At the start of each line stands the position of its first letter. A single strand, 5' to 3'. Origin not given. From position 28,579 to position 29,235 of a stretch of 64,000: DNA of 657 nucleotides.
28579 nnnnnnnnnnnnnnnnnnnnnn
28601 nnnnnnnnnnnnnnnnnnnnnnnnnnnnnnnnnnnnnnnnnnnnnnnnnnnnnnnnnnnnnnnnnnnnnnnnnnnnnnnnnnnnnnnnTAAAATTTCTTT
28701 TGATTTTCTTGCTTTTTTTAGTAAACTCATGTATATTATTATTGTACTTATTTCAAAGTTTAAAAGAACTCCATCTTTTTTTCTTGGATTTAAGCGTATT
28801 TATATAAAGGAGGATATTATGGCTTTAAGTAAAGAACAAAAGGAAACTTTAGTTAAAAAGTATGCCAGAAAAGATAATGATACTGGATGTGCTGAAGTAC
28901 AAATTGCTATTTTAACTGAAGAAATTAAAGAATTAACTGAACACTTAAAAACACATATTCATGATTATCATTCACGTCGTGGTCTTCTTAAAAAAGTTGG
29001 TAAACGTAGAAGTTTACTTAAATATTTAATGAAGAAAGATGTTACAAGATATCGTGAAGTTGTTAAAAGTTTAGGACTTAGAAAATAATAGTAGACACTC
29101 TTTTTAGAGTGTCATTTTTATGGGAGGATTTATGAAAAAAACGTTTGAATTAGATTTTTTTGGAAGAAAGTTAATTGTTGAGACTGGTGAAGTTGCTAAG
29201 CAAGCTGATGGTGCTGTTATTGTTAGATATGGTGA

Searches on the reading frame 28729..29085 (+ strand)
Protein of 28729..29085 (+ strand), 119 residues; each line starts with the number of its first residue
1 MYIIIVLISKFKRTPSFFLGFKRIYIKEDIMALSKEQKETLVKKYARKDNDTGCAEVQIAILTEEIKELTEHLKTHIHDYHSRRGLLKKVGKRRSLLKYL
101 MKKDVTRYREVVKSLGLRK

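Call 70: search_protein_families(library=pfam, proteins=[window:28729-29085:+], max_evalue=0.0001)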
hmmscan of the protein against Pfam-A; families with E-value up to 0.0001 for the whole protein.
window:28729-29085:+ (119 aa): 1 family
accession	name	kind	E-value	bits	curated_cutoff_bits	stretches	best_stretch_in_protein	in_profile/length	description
PF00312.27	Ribosomal_S15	-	1.1e-32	112.5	31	1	38-118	1-81/81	Ribosomal protein S15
